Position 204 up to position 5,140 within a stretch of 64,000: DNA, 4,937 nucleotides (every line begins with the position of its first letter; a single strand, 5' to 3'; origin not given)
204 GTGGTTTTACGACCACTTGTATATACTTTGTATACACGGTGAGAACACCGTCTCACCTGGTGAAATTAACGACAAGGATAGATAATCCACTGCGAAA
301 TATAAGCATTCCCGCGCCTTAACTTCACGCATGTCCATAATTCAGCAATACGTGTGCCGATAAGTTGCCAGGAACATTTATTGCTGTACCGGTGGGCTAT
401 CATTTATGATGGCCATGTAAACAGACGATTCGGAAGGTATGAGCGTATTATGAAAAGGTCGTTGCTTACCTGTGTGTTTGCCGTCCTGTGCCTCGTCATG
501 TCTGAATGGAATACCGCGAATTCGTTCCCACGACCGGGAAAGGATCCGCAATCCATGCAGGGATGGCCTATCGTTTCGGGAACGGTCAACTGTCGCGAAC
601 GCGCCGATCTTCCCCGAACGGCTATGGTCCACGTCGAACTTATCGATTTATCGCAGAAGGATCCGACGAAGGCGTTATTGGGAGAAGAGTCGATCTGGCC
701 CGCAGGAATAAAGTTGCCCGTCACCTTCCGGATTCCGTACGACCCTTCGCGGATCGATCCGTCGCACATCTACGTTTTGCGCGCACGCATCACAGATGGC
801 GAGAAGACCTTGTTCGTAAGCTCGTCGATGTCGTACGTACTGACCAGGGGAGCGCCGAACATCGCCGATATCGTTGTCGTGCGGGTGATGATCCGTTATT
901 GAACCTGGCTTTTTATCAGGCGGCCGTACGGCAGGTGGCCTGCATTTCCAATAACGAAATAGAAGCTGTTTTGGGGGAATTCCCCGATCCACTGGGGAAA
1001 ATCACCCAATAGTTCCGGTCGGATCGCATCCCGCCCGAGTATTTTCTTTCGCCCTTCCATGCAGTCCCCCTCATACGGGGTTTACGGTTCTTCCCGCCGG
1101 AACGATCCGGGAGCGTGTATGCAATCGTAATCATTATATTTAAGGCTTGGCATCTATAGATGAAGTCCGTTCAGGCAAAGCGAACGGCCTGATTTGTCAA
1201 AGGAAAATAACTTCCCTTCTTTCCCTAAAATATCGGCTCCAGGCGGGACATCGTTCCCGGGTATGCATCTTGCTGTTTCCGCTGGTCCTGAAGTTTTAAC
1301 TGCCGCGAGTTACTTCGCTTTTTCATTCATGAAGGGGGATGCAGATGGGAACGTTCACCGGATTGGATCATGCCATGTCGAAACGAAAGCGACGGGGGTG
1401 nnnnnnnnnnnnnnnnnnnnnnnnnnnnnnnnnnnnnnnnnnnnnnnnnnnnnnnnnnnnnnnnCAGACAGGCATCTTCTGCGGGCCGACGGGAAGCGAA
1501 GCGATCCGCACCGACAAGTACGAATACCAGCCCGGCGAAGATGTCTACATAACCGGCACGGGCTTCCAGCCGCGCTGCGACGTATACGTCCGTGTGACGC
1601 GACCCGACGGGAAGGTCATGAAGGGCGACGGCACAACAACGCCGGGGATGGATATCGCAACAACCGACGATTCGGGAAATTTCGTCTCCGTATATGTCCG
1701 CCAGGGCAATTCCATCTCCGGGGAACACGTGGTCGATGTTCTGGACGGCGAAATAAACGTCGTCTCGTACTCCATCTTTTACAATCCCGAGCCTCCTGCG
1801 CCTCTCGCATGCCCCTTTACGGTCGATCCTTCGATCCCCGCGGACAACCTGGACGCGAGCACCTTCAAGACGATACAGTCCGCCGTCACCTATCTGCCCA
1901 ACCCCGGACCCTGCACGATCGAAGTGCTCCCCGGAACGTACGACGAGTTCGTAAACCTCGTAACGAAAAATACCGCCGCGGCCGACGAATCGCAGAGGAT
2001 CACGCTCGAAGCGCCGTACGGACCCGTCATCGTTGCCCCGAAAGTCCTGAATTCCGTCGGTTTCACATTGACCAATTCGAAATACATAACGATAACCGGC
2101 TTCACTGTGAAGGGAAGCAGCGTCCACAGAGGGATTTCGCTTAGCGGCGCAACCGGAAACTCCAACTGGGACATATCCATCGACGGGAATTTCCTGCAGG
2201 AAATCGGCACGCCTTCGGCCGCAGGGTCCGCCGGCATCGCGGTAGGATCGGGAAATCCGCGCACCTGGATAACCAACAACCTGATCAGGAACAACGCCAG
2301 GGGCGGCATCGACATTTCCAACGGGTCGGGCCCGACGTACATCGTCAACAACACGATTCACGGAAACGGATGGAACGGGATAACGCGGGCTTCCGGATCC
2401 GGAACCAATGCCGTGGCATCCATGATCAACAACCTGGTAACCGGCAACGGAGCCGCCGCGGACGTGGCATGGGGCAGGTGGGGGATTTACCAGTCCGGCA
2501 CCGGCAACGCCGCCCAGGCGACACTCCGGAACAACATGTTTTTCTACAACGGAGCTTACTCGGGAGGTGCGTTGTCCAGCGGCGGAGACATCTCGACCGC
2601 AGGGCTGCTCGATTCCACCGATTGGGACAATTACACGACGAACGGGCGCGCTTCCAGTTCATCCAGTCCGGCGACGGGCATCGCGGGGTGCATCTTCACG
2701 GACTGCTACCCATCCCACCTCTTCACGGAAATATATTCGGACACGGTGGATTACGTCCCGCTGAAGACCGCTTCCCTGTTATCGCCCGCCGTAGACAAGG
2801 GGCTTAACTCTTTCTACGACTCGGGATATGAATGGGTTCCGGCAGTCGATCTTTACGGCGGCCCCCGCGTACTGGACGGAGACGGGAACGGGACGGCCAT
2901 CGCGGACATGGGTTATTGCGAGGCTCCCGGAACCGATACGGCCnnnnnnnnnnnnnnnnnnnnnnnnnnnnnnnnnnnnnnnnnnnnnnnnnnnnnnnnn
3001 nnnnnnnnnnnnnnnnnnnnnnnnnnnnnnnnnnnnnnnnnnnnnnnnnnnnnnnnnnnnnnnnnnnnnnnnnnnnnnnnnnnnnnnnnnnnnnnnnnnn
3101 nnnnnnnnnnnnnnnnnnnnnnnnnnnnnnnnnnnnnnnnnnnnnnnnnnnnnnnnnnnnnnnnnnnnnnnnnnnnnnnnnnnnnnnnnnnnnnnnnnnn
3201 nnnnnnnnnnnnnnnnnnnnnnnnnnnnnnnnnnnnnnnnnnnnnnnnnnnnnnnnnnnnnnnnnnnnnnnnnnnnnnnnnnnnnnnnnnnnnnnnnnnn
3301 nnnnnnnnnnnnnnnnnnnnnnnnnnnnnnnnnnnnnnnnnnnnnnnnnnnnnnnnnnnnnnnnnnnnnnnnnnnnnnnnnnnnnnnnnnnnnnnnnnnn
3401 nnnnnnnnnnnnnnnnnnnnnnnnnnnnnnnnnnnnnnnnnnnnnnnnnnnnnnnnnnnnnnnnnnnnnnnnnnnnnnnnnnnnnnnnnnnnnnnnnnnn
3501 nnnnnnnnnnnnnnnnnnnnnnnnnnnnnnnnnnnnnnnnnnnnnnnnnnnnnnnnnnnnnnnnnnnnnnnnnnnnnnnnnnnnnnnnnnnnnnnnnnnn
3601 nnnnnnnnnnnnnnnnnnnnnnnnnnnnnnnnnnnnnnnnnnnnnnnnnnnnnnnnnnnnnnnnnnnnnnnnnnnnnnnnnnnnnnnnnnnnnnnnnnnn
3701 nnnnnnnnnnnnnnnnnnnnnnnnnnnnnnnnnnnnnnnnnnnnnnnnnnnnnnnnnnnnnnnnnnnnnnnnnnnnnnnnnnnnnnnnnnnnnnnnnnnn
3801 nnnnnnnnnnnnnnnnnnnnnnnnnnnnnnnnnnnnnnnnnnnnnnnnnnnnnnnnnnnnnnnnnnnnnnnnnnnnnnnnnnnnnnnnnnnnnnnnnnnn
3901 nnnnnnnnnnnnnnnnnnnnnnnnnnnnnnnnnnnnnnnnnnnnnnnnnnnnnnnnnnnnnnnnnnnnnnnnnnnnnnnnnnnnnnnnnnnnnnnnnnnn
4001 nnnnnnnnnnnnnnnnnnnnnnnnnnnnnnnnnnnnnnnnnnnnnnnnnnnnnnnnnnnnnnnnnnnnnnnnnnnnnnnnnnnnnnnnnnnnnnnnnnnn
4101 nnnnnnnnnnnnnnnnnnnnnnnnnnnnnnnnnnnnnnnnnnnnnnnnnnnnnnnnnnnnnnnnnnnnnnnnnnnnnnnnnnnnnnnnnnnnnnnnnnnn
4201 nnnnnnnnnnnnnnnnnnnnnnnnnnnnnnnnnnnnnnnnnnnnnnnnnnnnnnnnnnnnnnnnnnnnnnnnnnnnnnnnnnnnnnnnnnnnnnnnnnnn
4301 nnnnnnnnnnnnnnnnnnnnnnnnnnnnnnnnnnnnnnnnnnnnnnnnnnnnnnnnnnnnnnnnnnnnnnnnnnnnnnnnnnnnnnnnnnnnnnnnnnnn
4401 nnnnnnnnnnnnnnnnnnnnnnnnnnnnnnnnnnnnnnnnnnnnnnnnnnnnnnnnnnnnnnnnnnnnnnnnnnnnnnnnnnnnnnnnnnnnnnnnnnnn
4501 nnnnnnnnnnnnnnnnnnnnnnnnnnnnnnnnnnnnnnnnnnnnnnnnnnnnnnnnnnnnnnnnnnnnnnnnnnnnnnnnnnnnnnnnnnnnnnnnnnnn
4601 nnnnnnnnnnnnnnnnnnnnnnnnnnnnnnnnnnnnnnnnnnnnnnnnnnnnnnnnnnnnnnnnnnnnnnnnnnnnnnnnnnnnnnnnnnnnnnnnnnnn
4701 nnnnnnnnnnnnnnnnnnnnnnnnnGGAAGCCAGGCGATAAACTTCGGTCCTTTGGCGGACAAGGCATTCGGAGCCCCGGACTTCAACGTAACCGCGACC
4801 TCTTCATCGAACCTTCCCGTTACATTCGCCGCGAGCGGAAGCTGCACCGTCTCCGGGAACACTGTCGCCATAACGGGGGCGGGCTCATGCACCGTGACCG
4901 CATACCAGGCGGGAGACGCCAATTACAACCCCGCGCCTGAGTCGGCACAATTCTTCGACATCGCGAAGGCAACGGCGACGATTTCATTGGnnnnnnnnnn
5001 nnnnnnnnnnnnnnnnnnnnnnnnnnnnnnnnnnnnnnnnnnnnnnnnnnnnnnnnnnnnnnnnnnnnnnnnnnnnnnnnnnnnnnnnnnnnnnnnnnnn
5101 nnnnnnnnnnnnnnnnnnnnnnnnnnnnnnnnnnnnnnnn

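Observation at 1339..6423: Giant secreted beta-helix protein with four tandem Cys-pair repeats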

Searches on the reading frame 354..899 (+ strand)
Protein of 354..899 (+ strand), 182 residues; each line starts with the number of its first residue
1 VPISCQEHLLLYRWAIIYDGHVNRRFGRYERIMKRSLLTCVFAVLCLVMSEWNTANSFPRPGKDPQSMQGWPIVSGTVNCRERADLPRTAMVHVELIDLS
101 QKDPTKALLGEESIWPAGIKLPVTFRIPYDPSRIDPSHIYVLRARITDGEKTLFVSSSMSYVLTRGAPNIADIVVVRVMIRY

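Call 18: search_protein_families(library=pfam, proteins=[window:354-899:+], max_evalue=0.001)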
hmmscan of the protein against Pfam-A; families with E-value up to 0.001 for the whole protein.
window:354-899:+ (182 aa): 1 family
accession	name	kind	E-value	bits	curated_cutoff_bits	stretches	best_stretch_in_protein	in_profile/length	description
PF09619.16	YscW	-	9e-26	90.8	22.6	1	74-173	6-105/107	Type III secretion system lipoprotein chaperone (YscW)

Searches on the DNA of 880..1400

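Call 64: search_rna_families(source=window, start=880, end=1400, threshold=evalue, max_evalue=1)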
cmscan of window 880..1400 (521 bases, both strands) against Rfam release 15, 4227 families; matches with E-value up to 1: 1.
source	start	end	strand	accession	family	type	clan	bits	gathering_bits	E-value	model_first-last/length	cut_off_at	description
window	963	1045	+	RF02232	sX13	Gene; sRNA;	-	17.4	50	0.6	1-115/115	no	Xanthomonadaceae sRNA sX13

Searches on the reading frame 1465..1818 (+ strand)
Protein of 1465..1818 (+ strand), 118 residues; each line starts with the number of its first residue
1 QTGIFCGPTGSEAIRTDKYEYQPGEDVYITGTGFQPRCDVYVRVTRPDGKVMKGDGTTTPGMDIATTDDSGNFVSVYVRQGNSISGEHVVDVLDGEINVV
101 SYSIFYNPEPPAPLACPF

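Call 8: search_protein_families(library=pfam, proteins=[window:1465-1818:+], max_evalue=10)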
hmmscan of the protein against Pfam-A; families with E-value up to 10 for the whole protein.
seq(118 aa): 0 families

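Call 20: search_protein_families(library=ncbifam, proteins=[window:1471-1810:+], max_evalue=10)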
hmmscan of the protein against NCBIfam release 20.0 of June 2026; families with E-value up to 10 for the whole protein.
window:1471-1810:+ (113 aa): 3 families
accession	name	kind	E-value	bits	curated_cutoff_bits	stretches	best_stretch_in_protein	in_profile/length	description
NF052487.1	EndoDexBT3087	equivalog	0.033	12.5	730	1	11-89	43-124/589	endo-dextranase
NF004511.1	PRK05852.1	equivalog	0.051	12.2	650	1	73-107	406-440/505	FadD7 family fatty acid--CoA ligase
NF047353.1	tube_lmo2291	equivalog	0.075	13.1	27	1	26-57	75-108/135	phage tail tube protein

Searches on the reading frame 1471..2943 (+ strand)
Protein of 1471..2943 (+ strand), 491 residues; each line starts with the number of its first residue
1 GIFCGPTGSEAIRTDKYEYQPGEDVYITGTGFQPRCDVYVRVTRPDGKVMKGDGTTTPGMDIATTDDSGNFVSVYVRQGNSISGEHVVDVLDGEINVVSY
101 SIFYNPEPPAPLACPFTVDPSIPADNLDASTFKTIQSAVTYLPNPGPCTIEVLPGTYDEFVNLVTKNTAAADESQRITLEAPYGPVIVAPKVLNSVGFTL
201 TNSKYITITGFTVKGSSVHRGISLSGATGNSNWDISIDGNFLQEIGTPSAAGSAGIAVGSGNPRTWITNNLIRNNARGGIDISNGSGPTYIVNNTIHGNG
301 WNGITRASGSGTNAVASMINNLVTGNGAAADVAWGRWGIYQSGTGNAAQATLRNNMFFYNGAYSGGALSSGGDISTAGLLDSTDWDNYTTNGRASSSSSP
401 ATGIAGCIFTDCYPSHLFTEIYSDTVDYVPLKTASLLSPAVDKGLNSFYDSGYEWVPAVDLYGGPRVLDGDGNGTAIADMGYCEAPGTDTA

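Call 14: find_homologous_proteins(query=window:1471-2943:+, max_evalue=0.00001)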
Query window:1471-2943:+ (491 aa): 6 proteins with E <= 0.00001 among 8000 candidates.
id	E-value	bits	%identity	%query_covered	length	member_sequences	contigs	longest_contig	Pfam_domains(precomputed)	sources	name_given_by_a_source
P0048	7.7e-253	858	77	100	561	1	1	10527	-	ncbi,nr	ncbi:MAG: right-handed parallel beta-helix repeat-containing protein, partial [Deltaproteobacteria b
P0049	6.7e-66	241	65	38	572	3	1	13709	PF07495.20,PF19077.7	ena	-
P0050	1.4e-57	214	40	76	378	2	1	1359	PF13229.13,PF05048.20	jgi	jgi:hypothetical protein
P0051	5.6e-21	93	29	76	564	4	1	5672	PF13229.13,PF17957.8,PF22842.4,PF05048.20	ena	-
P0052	2.6e-19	87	30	68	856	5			PF13229.13,PF07602.18,PF17957.8,PF22842.4,PF19077.7,PF05048.20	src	-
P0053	2.9e-19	87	28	64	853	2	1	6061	PF13229.13,PF17957.8,PF22842.4,PF05048.20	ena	-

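Call 26: predict_structure(alignment_id=A2)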
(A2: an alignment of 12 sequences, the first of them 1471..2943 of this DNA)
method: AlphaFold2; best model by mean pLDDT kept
length: 491 residues; sequences in the alignment: 12
mean_pLDDT: 74.2   pTM: 0.79
mean pLDDT of the five models: 74.2, 73.4, 71.2, 69.3, 66.1
residues with pLDDT >= 90: 76; 70-90: 231; 50-70: 149; < 50: 35
segments of 3 or more residues with pLDDT < 50: 77-79, 309-311, 393-400, 449-455, 484-491
pLDDT, mean of each block of 10 residues (from residue 1): 75 68 71 84 65 56 83 60 68 80 63 81 61 83 90 89 90 94 87 84 92 89 73 89 84 84 87 90 83 89 76 73 84 77 75 84 79 75 76 46 58 62 67 64 52 43 53 60 46 30
secondary structure, 60 per line:
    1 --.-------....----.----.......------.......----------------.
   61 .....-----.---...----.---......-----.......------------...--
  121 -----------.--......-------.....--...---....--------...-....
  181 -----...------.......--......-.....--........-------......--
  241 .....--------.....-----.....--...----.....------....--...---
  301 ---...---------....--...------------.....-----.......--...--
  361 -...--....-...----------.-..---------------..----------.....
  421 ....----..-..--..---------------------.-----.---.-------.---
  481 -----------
elements in order: E11-14 E24-30 E37-43 E60-65 E75-77 E86-91 E97-103 E116-118 H135-140 E148-152 E155-157 E161-164 E177-180 E186-188 E195-201 E204-209 E211-215 E218-225 E233-238 E241-245 E254-258 E264-268 E271-273 E278-282 E289-292 E295-297 E304-306 E316-319 E322-324 E337-341 E350-353 E356-358 E362-364 E367-370 E372-374 H416-421 E422-424

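Call 31: fold_search(model_id=the predicted structure, library=pdb)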
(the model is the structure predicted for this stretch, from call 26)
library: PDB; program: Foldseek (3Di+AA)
matches with E <= 10: 1052; with E <= 0.001: 8
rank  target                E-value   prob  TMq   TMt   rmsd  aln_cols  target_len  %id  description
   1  7w1c_C                9.9e-05  1.00  0.24  0.19  18.6       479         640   11  Crystal structure of Klebsiella pneumoniae K1 capsule-specific polysaccharide lyase in a P1 crystal form (released 2022-05-18)
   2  1ru4                  1.1e-04  1.00  0.43  0.51  10.1       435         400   12  Crystal structure of pectate lyase Pel9A (released 2004-04-13)
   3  7w1c_D                1.2e-04  1.00  0.24  0.20  18.7       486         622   10  Crystal structure of Klebsiella pneumoniae K1 capsule-specific polysaccharide lyase in a P1 crystal form (released 2022-05-18)
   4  7w1c_B                3.3e-04  0.99  0.25  0.20  17.1       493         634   10  Crystal structure of Klebsiella pneumoniae K1 capsule-specific polysaccharide lyase in a P1 crystal form (released 2022-05-18)
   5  6k0q_A                4.8e-04  0.95  0.22  0.20  17.5       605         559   12  Catalytic domain of GH87 alpha-1,3-glucanase D1068A in complex with nigerose (released 2019-12-25)
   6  6k0v_A                5.5e-04  0.93  0.22  0.19  20.4       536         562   13  Catalytic domain of GH87 alpha-1,3-glucanase D1069A in complex with tetrasaccharides (released 2019-12-25)
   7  7w1c_A                7.2e-04  0.94  0.20  0.17  19.1       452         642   11  Crystal structure of Klebsiella pneumoniae K1 capsule-specific polysaccharide lyase in a P1 crystal form (released 2022-05-18)
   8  7w1c_E                1.0e-03  0.91  0.20  0.16  19.3       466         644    9  Crystal structure of Klebsiella pneumoniae K1 capsule-specific polysaccharide lyase in a P1 crystal form (released 2022-05-18)
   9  7c7d_A                1.3e-03  0.92  0.24  0.22  18.7       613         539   13  Crystal structure of the catalytic unit of thermostable GH87 alpha-1,3-glucanase from Streptomyces thermodiastaticus s (released 2020-11-11)
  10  2uve_A                1.3e-03  0.90  0.21  0.19  19.3       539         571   12  Structure of Yersinia enterocolitica Family 28 Exopolygalacturonase (released 2007-05-08)
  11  7w1d_D                1.4e-03  0.90  0.21  0.17  17.1       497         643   13  Crystal structure of Klebsiella pneumoniae K1 capsule-specific polysaccharide lyase in a C2 crystal form (released 2022-05-18)
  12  3b4n_A                1.6e-03  0.96  0.20  0.29  18.8       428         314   11  Crystal Structure Analysis of Pectate Lyase PelI from Erwinia chrysanthemi (released 2008-04-29)
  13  5olq_C                2.3e-03  1.00  0.38  0.42   6.7       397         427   13  Rhamnogalacturonan lyase (released 2017-11-29)
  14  5gai_0                2.3e-03  0.63  0.17  0.14  25.7       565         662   10  Probabilistic Structural Models of Mature P22 Bacteriophage Portal, Hub, and Tailspike proteins (released 2016-02-17)
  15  6kfn                  2.5e-03  1.00  0.25  0.38   8.7       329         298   16  Crystal structure of alginate lyase from Paenibacillus sp. str. FPU-7 (released 2019-10-30)
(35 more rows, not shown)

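Call 51: find_encoding_contigs(protein=P0048, flank=10000, max_places=3)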
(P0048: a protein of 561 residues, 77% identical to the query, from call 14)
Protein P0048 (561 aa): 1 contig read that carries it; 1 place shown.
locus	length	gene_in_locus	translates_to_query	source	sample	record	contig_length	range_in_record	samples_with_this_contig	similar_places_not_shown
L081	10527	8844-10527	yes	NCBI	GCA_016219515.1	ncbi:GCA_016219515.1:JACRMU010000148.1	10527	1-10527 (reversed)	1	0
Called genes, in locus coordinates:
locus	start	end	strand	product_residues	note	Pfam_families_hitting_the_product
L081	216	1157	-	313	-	PF01259:SAICAR_synt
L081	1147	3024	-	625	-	PF00664:ABC_membrane, PF00005:ABC_tran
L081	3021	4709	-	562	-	PF00664:ABC_membrane, PF00005:ABC_tran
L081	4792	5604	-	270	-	PF02163:Peptidase_M50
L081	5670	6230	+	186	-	PF02677:QueH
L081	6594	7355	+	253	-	-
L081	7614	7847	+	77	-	PF18998:Flg_new_2 (weak)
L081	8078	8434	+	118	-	PF09619:YscW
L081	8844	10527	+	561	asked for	?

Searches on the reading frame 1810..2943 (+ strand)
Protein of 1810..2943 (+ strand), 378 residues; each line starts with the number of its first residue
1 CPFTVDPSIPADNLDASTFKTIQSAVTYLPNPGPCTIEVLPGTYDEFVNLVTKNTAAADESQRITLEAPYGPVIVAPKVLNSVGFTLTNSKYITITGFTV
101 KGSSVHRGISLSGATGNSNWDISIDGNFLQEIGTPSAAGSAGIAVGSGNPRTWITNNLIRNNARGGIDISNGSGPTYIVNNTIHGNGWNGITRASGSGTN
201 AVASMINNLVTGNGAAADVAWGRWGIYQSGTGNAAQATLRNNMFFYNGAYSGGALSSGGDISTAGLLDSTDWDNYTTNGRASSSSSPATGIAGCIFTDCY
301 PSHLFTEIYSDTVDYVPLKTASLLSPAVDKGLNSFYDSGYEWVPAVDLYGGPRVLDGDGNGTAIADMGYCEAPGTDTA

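Call 8: search_protein_families(library=pfam, proteins=[window:1810-2943:+], max_evalue=10)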
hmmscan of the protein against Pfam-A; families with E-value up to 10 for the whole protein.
window:1810-2943:+ (378 aa): 1 family
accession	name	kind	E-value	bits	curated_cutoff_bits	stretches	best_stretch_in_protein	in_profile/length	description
PF13229.12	Beta_helix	-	6.2e-07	29.6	25.9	1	82-242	23-156/158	Right handed beta helix region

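Call 20: search_protein_families(library=ncbifam, proteins=[window:1810-2943:+], max_evalue=10)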
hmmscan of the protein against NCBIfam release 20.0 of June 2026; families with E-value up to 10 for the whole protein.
window:1810-2943:+ (378 aa): 1 family
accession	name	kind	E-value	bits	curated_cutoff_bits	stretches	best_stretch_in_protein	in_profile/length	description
TIGR01376.1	POMP_repeat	repeat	1.9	8.5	15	1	244-262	7-26/28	polymorphic outer membrane protein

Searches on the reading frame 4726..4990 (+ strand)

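Call 8: search_protein_families(library=pfam, proteins=[window:4726-4990:+], max_evalue=10)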
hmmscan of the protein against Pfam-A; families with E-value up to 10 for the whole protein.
window:4726-4990:+ (88 aa): 2 families
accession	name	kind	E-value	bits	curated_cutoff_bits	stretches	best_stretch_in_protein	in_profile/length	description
PF16640.11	Big_3_5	-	0.0048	17.9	35.5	1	28-77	27-85/88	Bacterial Ig-like domain (group 3)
PF18620.7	DUF5627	-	0.063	13.7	31.3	1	25-54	59-88/133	Domain of unknown function (DUF5627)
